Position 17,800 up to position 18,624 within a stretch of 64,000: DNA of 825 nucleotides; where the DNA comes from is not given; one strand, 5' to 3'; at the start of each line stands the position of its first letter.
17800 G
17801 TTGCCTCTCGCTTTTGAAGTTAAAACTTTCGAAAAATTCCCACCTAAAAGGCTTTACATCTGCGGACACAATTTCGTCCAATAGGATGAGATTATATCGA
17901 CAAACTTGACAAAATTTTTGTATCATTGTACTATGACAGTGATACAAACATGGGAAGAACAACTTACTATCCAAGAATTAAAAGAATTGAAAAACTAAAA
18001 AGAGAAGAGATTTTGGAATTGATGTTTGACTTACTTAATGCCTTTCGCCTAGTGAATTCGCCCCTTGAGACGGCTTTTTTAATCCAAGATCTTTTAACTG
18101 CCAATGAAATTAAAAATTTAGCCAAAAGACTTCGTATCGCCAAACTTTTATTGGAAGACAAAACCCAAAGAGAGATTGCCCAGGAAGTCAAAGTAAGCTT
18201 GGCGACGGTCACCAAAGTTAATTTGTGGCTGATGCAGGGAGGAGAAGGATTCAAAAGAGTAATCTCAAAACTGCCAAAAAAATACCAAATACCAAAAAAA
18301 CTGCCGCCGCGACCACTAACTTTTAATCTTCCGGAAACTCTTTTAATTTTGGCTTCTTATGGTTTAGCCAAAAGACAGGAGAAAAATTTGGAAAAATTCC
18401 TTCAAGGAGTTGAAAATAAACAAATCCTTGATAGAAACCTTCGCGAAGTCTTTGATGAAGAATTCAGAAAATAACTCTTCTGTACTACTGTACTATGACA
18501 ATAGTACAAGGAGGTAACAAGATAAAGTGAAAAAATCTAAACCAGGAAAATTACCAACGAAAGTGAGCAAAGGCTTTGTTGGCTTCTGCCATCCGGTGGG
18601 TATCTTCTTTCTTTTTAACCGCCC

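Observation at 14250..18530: Two plus-strand islands inserted in the str operon, each flanked by an exact 12-nt operator-like core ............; one encodes a TrpR/YerC-like regulator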

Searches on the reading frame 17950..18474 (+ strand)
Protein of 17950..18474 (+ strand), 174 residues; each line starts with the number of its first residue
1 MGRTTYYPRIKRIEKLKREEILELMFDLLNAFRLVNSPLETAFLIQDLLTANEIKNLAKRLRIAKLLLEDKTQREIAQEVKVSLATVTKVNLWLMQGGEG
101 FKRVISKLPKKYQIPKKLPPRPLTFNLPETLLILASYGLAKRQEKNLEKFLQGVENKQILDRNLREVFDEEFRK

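Call 4: search_protein_families(library=pfam, proteins=[window:17950-18474:+], max_evalue=1)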
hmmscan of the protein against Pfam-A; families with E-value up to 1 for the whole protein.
window:17950-18474:+ (174 aa): 10 families
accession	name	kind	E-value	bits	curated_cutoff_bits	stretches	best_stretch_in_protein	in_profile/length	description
PF01371.25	Trp_repressor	-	1.6e-17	63.8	27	1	33-107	11-86/88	Trp repressor protein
PF13384.12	HTH_23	-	0.0001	22.5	24.6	1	57-89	4-36/50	Homeodomain-like domain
PF13936.12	HTH_38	-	0.0013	18.9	27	1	59-89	9-39/44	Helix-turn-helix domain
PF00196.25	GerE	-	0.0027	17.7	23.5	1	61-88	8-35/57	Bacterial regulatory proteins, luxR family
PF08281.18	Sigma70_r4_2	-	0.0069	16.4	25.7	1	68-87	24-43/54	Sigma-70, region 4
PF13518.12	HTH_28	-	0.012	16.1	25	1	59-88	1-30/52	Helix-turn-helix domain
PF04545.22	Sigma70_r4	-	0.068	13.1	24.1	1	68-87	18-37/50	Sigma-70, region 4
PF01418.23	HTH_6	-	0.097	13.1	28.3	1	49-102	14-64/77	Helix-turn-helix domain, rpiR family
PF13412.12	HTH_24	-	0.11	12.5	21.9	1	72-88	19-35/48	Winged helix-turn-helix DNA-binding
PF00356.27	LacI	-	0.13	12.5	27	1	74-90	3-19/46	Bacterial regulatory proteins, lacI family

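Call 8: search_protein_families(library=ncbifam, proteins=[window:17950-18474:+], max_evalue=1)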
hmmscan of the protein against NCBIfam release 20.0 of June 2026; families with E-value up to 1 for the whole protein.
window:17950-18474:+ (174 aa): 7 families
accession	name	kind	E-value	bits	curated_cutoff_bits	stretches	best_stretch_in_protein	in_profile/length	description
TIGR02531.1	yecD_yerC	hypoth_equivalog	3.9e-12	46.4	42.2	1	40-107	20-87/88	YerC/YecD family TrpR-related protein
TIGR01321.1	TrpR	equivalog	5.3e-09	36.4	67.25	1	42-89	26-74/94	trp operon repressor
NF033545.0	transpos_IS630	equivalog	0.0046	16.4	100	1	60-100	2-43/299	IS630 family transposase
TIGR02985.1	Sig70_bacteroi1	subfamily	0.013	15.7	126.4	1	51-88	109-148/162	RNA polymerase sigma-70 factor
NF008890.0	PRK11924.1-3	equivalog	0.014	14.8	284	1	37-88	136-187/205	RNA polymerase sigma factor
NF011896.0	PRK15369.1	equivalog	0.024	14.2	242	1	39-96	131-190/211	two component system response regulator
TIGR02937.1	sigma70-ECF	superfamily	0.061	13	42.9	1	43-88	130-151/165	sigma-70 family RNA polymerase sigma factor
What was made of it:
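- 17950..18474 (+): TrpR/YerC-family regulator, 174 aa. It has a TrpR fold (residues ~12-106), a Pro-rich linker and one 47-residue C-terminal helix. PF01371 and TIGR02531 above cut-off (calls 4, 8).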

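Call 11: find_encoding_contigs(protein=window:17950-18474:+, flank=10000, max_places=10)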
Protein window:17950-18474:+ (174 aa): no gene with exactly this product is on record in the collection.

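Call 12: find_homologous_proteins(query=window:17950-18474:+)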
Query window:17950-18474:+ (174 aa): 302 proteins with E <= 0.001 among 374 candidates; the best 120 are listed.
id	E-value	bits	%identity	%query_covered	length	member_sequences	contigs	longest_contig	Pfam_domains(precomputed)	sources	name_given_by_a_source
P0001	3.1e-103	361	100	100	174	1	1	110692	PF01371.26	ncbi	ncbi:MAG: YerC/YecD family TrpR-related protein [Patescibacteria group bacterium]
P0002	6.8e-91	321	88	100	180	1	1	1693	PF01371.26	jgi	-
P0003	4.6e-87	308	83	100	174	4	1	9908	PF01371.26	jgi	-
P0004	1.9e-83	296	83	100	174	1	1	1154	PF01371.26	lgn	-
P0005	7.1e-83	295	77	100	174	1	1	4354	PF01371.26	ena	-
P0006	1.9e-74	267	74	98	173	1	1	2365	PF01371.26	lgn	-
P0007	9.6e-72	258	78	88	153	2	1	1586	PF01371.26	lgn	-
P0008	1.8e-67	244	67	99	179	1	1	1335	PF01371.26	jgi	-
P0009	3.0e-66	240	62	99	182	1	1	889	PF01371.26,PF13518.13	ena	-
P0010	1.1e-65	239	63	99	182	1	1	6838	PF01371.26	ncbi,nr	ncbi:hypothetical protein HY405_00945 [Candidatus Microgenomates bacterium]|nr:hypothetical protein 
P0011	1.4e-64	235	63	100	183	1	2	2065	PF01371.26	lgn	-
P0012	1.5e-64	235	63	99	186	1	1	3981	PF01371.26,PF13384.13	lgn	-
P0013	3.0e-64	234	66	99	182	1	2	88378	PF01371.26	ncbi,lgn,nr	ncbi:helix-turn-helix domain-containing protein [Candidatus Woesebacteria bacterium]|nr:helix-turn-h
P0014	4.0e-64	234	63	99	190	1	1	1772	PF01371.26,PF13384.13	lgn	-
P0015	1.0e-63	232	63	99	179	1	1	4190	PF01371.26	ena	-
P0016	1.2e-63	232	65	99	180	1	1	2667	PF01371.26,PF13384.13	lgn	-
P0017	1.7e-63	232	63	99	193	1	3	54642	PF01371.26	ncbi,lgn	-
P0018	3.5e-63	231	63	99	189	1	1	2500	PF01371.26,PF13384.13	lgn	-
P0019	1.2e-62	229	63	99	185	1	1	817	PF01371.26,PF13384.13,PF13518.13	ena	-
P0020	5.2e-62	227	62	99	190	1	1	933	PF01371.26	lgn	-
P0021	6.0e-62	227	61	100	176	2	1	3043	PF01371.26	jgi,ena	-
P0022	6.1e-62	227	61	100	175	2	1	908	PF01371.26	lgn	-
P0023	3.2e-61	224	59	99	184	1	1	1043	PF01371.26,PF13384.13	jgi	jgi:uncharacterized protein YerC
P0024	6.1e-61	223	63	98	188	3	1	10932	PF01371.26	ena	-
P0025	8.6e-61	223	61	99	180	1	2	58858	PF01371.26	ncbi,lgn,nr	ncbi:helix-turn-helix domain-containing protein [Candidatus Microgenomates bacterium]|nr:helix-turn-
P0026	1.3e-60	222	60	99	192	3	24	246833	PF01371.26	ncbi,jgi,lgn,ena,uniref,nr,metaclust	ncbi:MAG: TrpR like protein, YerC/YecD [Candidatus Woesebacteria bacterium GW2011_GWB1_39_12]|uniref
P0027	1.6e-60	222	60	99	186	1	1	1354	PF01371.26,PF13384.13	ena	-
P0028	2.1e-60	222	62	97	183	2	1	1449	PF01371.26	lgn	-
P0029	6.2e-60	220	60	100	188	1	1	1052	PF01371.26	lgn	-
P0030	8.7e-60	220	61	100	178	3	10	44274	PF01371.26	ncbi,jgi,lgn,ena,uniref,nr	ncbi:hypothetical protein A2614_00665 [Candidatus Woesebacteria bacterium RIFOXYD1_FULL_40_21]|unire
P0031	1.1e-59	219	62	99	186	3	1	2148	PF01371.26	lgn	-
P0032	2.2e-59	218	60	99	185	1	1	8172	PF01371.26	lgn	-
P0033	9.2e-59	216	61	96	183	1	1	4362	PF01371.26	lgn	-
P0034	1.1e-58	216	59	99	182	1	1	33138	PF01371.26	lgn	-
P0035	1.4e-58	216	58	100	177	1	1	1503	PF01371.26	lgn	-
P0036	1.4e-58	216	60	99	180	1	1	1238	PF01371.26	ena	-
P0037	2.9e-58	215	62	99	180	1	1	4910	PF01371.26,PF13384.13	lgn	-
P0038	4.9e-58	214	59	99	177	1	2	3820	PF01371.26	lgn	-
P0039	5.0e-58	214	61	93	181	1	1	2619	PF01371.26,PF13384.13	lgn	-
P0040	6.3e-58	213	57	99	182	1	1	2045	PF01371.26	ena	-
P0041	7.3e-58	213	58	99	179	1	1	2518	PF01371.26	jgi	jgi:uncharacterized protein YerC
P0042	8.0e-58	213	60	99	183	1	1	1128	PF01371.26,PF13384.13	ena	-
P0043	1.4e-57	212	60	99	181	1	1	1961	PF01371.26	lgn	-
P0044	1.5e-57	212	61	97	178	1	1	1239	PF01371.26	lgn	-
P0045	2.7e-57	211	60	99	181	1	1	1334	PF01371.26,PF13384.13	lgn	-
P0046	3.6e-57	211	60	97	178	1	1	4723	PF01371.26,PF13384.13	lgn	-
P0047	6.7e-57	210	60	97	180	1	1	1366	PF01371.26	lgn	-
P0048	1.7e-56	209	56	99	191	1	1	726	PF01371.26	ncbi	-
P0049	5.5e-56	207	58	99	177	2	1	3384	PF01371.26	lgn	-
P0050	5.7e-56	207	57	100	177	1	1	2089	PF01371.26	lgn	-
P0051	6.4e-56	207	59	97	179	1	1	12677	PF01371.26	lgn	-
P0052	6.8e-56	207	59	99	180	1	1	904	PF01371.26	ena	-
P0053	7.9e-56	207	60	97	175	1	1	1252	PF01371.26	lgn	-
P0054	8.4e-56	207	59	99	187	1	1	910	PF01371.26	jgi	jgi:uncharacterized protein YerC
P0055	9.6e-56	206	59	99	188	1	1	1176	PF01371.26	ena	-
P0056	1.3e-55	206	57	99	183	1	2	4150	PF01371.26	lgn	-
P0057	1.4e-55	206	62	97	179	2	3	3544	PF01371.26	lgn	-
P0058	4.5e-55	204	59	99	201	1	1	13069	PF01371.26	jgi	jgi:uncharacterized protein YerC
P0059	5.1e-55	204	61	94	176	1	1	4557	PF01371.26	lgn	-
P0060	5.9e-55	204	59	96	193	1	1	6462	PF01371.26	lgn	-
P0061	7.7e-55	203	60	94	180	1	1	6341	PF01371.26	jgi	-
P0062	1.0e-54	203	55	99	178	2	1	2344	PF01371.26,PF13384.13,PF13518.13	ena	-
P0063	2.1e-54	202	57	100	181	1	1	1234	PF01371.26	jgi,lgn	-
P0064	2.5e-54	202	56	98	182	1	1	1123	PF01371.26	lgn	-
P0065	4.1e-54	201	56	99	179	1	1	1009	PF01371.26,PF13384.13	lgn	-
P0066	4.3e-54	201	61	87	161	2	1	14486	PF01371.26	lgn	-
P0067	4.6e-54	201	60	94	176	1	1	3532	PF01371.26,PF13384.13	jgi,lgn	-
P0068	5.9e-54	201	59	97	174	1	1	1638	PF01371.26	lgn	-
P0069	9.8e-54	200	81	68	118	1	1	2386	PF01371.26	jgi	-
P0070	1.3e-53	199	57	96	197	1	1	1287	PF01371.26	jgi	-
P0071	2.3e-53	199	60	93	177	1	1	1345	PF01371.26,PF13384.13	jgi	jgi:uncharacterized protein YerC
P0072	5.3e-53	197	59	94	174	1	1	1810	PF01371.26,PF13384.13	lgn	-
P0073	5.5e-53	197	57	98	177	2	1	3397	PF01371.26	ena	-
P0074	8.3e-53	197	57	99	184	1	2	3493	PF01371.26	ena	-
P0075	9.9e-53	197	57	95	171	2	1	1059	PF01371.26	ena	-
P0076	1.1e-52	196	56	95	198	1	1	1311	PF01371.26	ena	-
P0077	1.4e-52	196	55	97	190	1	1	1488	PF01371.26,PF13384.13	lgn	-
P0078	1.5e-52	196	55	99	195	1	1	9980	PF01371.26,PF13384.13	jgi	jgi:TrpR-related protein YerC/YecD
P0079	2.3e-52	195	56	98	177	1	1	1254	PF01371.26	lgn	-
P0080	2.7e-52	195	58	95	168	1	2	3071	PF01371.26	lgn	-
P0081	2.7e-52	195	55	100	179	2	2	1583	PF01371.26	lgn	-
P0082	3.4e-52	195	54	98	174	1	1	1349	PF01371.26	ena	-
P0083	3.5e-52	195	57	94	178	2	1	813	PF01371.26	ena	-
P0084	4.1e-52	195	57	95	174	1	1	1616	PF01371.26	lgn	-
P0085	4.4e-52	194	51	100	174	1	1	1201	PF01371.26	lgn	-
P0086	4.4e-52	194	55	96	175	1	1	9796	PF01371.26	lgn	-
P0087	5.1e-52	194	63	88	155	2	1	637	PF01371.26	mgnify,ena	mgnify:FL=1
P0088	5.4e-52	194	56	98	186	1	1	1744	PF01371.26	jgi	-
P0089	1.7e-51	193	58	93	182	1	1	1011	PF01371.26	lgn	-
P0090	2.1e-51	192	55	98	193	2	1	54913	PF01371.26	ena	-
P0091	2.3e-51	192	55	99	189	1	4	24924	PF01371.26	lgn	-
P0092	2.3e-51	192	56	91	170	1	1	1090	PF01371.26,PF13384.13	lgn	-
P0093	2.8e-51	192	58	90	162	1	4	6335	PF01371.26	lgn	-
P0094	4.9e-51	191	67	80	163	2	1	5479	PF01371.26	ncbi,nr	ncbi:trp operon repressor [Patescibacteria group bacterium]|nr:trp operon repressor [Patescibacteria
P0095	5.2e-51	191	53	99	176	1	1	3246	PF01371.26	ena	-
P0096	5.7e-51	191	55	100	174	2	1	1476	PF01371.26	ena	-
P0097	7.4e-51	190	52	95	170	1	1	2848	PF01371.26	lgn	-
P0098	7.8e-51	190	59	91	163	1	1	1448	PF01371.26,PF13384.13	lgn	-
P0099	8.8e-51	190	59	86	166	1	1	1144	PF01371.26,PF13384.13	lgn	-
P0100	1.2e-50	190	54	99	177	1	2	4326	PF01371.26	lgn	-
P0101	1.4e-50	190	53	95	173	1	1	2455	PF01371.26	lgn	-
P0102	2.2e-50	189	61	86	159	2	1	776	PF01371.26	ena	-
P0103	3.1e-50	188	54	97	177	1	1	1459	PF01371.26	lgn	-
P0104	3.1e-50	188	60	80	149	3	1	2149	PF01371.26,PF13384.13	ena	-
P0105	4.2e-50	188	54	98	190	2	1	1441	PF01371.26,PF13384.13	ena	-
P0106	5.7e-50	188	53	100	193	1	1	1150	PF01371.26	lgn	-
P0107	1.4e-49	186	59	89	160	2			PF01371.26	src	-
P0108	2.2e-49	186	55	91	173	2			PF01371.26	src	-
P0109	2.3e-49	186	57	93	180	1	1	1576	PF01371.26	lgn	-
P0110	2.3e-49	186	55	97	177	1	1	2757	PF01371.26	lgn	-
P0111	2.6e-49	185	52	99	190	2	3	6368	PF01371.26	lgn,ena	-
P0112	3.1e-49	185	57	93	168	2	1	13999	PF01371.26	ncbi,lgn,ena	-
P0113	4.4e-49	185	59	88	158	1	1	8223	PF01371.26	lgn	-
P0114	5.0e-49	185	55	91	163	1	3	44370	PF01371.26,PF13384.13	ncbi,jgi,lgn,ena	-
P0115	7.1e-49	184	55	100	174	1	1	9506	PF01371.26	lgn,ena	-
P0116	1.5e-48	183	53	99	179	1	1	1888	PF01371.26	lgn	-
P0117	3.3e-48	182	52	100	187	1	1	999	PF01371.26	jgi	jgi:Trp operon repressor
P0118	5.4e-48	181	53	91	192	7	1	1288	PF01371.26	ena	-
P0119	6.5e-48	181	59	86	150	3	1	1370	PF01371.26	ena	-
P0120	5.3e-47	178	59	83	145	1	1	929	PF01371.26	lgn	-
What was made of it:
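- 17950..18474 (+): It is 100% identical to an NCBI MAG protein annotated YerC/YecD family (call 12).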

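Call 14: find_related_loci(query=A2, collection=genome_contigs, flank=10000)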
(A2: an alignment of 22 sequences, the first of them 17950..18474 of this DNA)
Query A2 (174 aa) in genome_contigs; peptide patterns used: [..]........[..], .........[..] (x = any residue, [..] = any of these).
62 stretches matched a pattern; 39 encode a relative of the query (tblastn E <= 1e-3); 39 distinct loci.
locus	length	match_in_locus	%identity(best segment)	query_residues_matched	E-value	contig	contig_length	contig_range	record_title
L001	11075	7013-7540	60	1-173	2e-68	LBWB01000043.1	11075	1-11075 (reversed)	MAG: Candidatus Woesebacteria bacterium GW2011_GWB1_39_12 UT24_C0043, whole genome shotgun sequence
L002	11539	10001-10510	57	5-174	2e-59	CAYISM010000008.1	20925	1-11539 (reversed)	MAG TPA_asm: uncultured Gammaproteobacteria bacterium isolate ERP119705_co3_788 genome assembly, contig: NODE_2876_lengt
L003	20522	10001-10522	59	1-174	1e-58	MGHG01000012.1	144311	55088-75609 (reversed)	MAG: Candidatus Woesebacteria bacterium RIFCSPLOWO2_01_FULL_39_23 rifcsplowo2_01_scaffold_47, whole genome shotgun seque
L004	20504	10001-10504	56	1-172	3e-57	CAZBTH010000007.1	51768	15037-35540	MAG TPA_asm: uncultured Gammaproteobacteria bacterium isolate SRP062349_co2_276 genome assembly, contig: NODE_382_length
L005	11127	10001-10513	56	2-173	2e-56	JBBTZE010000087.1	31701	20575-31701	MAG: Patescibacteria group bacterium isolate H51-bin069_1 H51_bin069_1_000000000087, whole genome shotgun sequence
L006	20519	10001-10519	54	1-173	1e-55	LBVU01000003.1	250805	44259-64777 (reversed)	MAG: Candidatus Woesebacteria bacterium GW2011_GWB1_39_10 UT17_C0003, whole genome shotgun sequence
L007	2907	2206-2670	59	18-172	1e-55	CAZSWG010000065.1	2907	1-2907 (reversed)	MAG TPA_asm: uncultured Candidatus Saccharibacteria bacterium isolate SRP050083_co2_394 genome assembly, contig: NODE_37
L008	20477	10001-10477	55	16-174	7e-55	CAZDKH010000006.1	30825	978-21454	MAG TPA_asm: uncultured Gammaproteobacteria bacterium isolate SRP231805_co4_168 genome assembly, contig: k141_361139, wh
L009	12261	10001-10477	54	12-170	1e-54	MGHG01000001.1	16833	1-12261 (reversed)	MAG: Candidatus Woesebacteria bacterium RIFCSPLOWO2_01_FULL_39_23 rifcsplowo2_01_scaffold_10551, whole genome shotgun se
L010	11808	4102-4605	52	1-168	2e-54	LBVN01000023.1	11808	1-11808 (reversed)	MAG: Candidatus Woesebacteria bacterium GW2011_GWB1_38_8b UT10_C0023, whole genome shotgun sequence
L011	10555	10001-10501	50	7-173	8e-50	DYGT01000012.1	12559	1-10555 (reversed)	MAG TPA_asm: Candidatus Microgenomatus sp. isolate BE2012_6_40_25 Afr_mines_BE2012_2211_length_12559_cov_10_038628, whol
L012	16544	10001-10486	50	5-166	3e-49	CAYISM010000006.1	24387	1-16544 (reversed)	MAG TPA_asm: uncultured Gammaproteobacteria bacterium isolate ERP119705_co3_788 genome assembly, contig: NODE_2282_lengt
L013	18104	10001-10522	49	1-174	8e-48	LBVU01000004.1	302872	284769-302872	MAG: Candidatus Woesebacteria bacterium GW2011_GWB1_39_10 UT17_C0004, whole genome shotgun sequence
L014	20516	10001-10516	45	1-173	7e-44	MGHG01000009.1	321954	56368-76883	MAG: Candidatus Woesebacteria bacterium RIFCSPLOWO2_01_FULL_39_23 rifcsplowo2_01_scaffold_4, whole genome shotgun sequen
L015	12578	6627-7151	44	1-174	3e-42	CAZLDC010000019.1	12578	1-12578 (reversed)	MAG TPA_asm: uncultured Gammaproteobacteria bacterium isolate SRP178908_co2_11 genome assembly, contig: NODE_2720_length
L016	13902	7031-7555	44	1-174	5e-42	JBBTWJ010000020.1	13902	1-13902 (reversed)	MAG: Patescibacteria group bacterium isolate H41-bin149_1 H41_bin149_1_000000000020, whole genome shotgun sequence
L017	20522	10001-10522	44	1-173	1e-41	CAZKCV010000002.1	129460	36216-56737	MAG TPA_asm: uncultured Gammaproteobacteria bacterium isolate binchicken_co251_142 genome assembly, contig: NODE_217_len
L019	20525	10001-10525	45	1-173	6e-41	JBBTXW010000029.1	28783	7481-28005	MAG: Patescibacteria group bacterium isolate H51-bin053_1 H51_bin053_1_000000000029, whole genome shotgun sequence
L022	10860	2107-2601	42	3-155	1e-30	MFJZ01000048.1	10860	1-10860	MAG: Candidatus Gottesmanbacteria bacterium RIFCSPLOWO2_01_FULL_49_10 rifcsplowo2_01_scaffold_46067, whole genome shotgu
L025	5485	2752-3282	37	5-173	1e-26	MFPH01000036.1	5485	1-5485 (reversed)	MAG: Candidatus Levybacteria bacterium RIFCSPLOWO2_12_FULL_37_14 rifcsplowo2_12_scaffold_28355, whole genome shotgun seq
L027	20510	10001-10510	36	5-164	5e-26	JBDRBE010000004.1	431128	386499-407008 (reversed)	MAG: Candidatus Levyibacteriota bacterium isolate MEGAHIT-group-1.104 k141_1245768, whole genome shotgun sequence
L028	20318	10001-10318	45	6-111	2e-24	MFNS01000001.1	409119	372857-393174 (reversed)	MAG: Candidatus Levybacteria bacterium RIFCSPHIGHO2_01_FULL_40_16 rifcsphigho2_01_scaffold_15, whole genome shotgun sequ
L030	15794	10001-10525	35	3-168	2e-23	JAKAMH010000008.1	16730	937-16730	MAG: bacterium isolate WY5.bin164 NODE_5583_length_16730_cov_1.181473, whole genome shotgun sequence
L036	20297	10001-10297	38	12-110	1e-19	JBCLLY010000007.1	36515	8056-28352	Candidatus Levyibacteriota bacterium isolate SLM_LV1_02b-C10 Node_7_length_36515_cov_38.580033, whole genome shotgun seq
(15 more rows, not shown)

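Call 21: search_protein_families(library=pfam, proteins=[L004:9089-9934:-, L004:18842-19549:+, L004:17833-18543:+, L006:19624-20094:-, L006:20284-20499:+, L015:7349-7996:+, L003:29-709:-, L003:812-1444:-, L011:5794-6024:+, L011:6067-8187:+], max_evalue=0.01)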
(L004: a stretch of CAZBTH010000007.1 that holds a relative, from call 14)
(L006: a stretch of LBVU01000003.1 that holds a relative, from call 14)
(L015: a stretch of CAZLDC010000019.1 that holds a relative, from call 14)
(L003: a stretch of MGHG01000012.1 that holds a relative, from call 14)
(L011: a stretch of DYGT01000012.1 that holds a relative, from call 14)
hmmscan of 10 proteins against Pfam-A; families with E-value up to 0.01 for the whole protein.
L004:9089-9934:- (281 aa): 6 families
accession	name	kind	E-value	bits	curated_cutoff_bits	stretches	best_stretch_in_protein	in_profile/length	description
PF00398.26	RrnaAD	-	8.1e-46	156.7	24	1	2-218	3-228/263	Ribosomal RNA adenine dimethylase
PF13649.12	Methyltransf_25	-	7.5e-05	23.8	27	0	33-92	1-63/97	Methyltransferase domain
PF01135.25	PCMT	-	0.00026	21.3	20.3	1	17-80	61-124/210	Protein-L-isoaspartate(D-aspartate) O-methyltransferase (PCMT)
PF05219.18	DREV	-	0.002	17.7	26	1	11-84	71-150/265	DREV methyltransferase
PF13489.12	Methyltransf_23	-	0.0043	17.2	27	1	24-81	19-61/164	Methyltransferase domain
PF05175.20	MTS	-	0.0045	17.1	23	1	14-87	19-93/170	Methyltransferase small domain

L004:18842-19549:+ (235 aa): 1 family
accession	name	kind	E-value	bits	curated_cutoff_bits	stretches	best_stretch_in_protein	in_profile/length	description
PF00565.23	SNase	-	1.6e-15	57.9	21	1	71-165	2-106/107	Staphylococcal nuclease homologue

L004:17833-18543:+ (236 aa): 0 families

L006:19624-20094:- (156 aa): 5 families
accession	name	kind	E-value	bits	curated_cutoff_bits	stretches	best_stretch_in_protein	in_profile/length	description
PF13419.12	HAD_2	-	5e-11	43.5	23.8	1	33-139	70-176/178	Haloacid dehalogenase-like hydrolase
PF00702.32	Hydrolase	-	6.7e-10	40.1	26.4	1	36-135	89-191/191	haloacid dehalogenase-like hydrolase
PF13242.12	Hydrolase_like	-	0.0028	18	22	1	98-141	4-48/75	HAD-hyrolase-like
PF03031.24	NIF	-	0.0049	17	21.8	1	57-151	50-144/160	NLI interacting factor-like phosphatase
PF02274.22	ADI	-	0.0075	15.8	22.8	1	99-141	314-356/377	Arginine deiminase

L006:20284-20499:+ (71 aa): 0 families

L015:7349-7996:+ (215 aa): 3 families
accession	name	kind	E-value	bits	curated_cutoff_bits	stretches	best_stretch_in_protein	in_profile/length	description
PF08241.18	Methyltransf_11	-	1.8e-07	32.1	21.2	1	46-151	3-95/95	Methyltransferase domain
PF13649.12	Methyltransf_25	-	0.00032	21.8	27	1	44-127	2-86/97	Methyltransferase domain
PF13489.12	Methyltransf_23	-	0.0099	16.1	27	0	46-119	29-94/164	Methyltransferase domain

L003:29-709:- (226 aa): 0 families

L003:812-1444:- (210 aa): 1 family
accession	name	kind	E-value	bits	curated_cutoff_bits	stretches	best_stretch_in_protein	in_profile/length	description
PF08843.17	AbiEii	-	4.7e-15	56.6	22.5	1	24-160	13-188/238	Nucleotidyl transferase AbiEii toxin, Type IV TA system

L011:5794-6024:+ (76 aa): 5 families
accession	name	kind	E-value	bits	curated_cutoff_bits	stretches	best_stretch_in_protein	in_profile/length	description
PF12728.13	HTH_17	-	2.9e-11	43.9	27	1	22-67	1-44/51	Helix-turn-helix domain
PF13411.12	MerR_1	-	1.8e-10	41.2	21.6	1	24-72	2-49/69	MerR HTH family regulatory protein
PF00376.29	MerR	-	1.1e-08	35.2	28.2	1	24-61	1-38/38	MerR family regulatory protein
PF13384.12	HTH_23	-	0.0041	17.3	24.6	1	11-42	5-37/50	Homeodomain-like domain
PF13542.12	HTH_Tnp_ISL3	-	0.0055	16.6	27.4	0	24-42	28-46/51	Helix-turn-helix domain of transposase family ISL3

L011:6067-8187:+ (706 aa): 6 families
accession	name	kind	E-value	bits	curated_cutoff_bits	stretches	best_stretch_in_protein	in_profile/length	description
PF14397.11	ATPgrasp_ST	-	1.6e-54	185.5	31.4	1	339-559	59-277/278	Sugar-transfer associated ATP-grasp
PF14402.11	7TM_transglut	-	2.5e-21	76.7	25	1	114-300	58-241/248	7 transmembrane helices usually fused to an inactive transglutaminase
PF05618.17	Zn_protease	-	2.9e-08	34.2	27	1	638-695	64-123/138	Putative ATP-dependent zinc protease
PF08443.16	RimK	-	1.2e-06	28.7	21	0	399-470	75-133/188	RimK-like ATP-grasp domain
PF13975.11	gag-asp_proteas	-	0.00053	21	28.2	1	611-670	9-68/92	gag-polyprotein putative aspartyl protease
PF13650.11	Asp_protease_2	-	0.00068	20.7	24.3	1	611-640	9-38/90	Aspartyl protease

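Call 25: find_encoding_contigs(protein=P0003, flank=10000, max_places=4)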
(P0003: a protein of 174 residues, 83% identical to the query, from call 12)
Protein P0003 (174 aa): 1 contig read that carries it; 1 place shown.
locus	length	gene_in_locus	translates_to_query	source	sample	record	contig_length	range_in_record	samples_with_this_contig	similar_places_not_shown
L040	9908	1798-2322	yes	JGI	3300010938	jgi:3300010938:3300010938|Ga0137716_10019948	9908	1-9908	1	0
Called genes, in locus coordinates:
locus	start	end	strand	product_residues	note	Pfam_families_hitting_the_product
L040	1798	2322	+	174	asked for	PF01371:Trp_repressor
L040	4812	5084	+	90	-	-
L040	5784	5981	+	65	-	-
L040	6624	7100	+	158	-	PF00961:LAGLIDADG_1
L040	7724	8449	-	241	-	-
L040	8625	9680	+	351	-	PF00575:S1 (weak), PF23459:S1_RRP5 (faint), PF00575:S1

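Call 26: find_encoding_contigs(protein=P0005, flank=10000, max_places=4)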
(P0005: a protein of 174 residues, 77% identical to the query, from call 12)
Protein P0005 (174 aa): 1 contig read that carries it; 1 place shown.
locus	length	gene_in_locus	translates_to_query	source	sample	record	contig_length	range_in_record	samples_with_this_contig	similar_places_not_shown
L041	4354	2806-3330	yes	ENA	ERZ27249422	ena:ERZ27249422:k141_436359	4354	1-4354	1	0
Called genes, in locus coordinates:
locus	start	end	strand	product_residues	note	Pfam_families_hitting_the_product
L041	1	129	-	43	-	?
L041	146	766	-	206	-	PF01209:Ubie_methyltran, PF03848:TehB, PF13489:Methyltransf_23, PF13847:Methyltransf_31, PF08241:Methyltransf_11, PF08242:Methyltransf_12, PF13649:Methyltransf_25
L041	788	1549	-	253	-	PF00565:SNase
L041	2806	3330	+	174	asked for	PF01371:Trp_repressor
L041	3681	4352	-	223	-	?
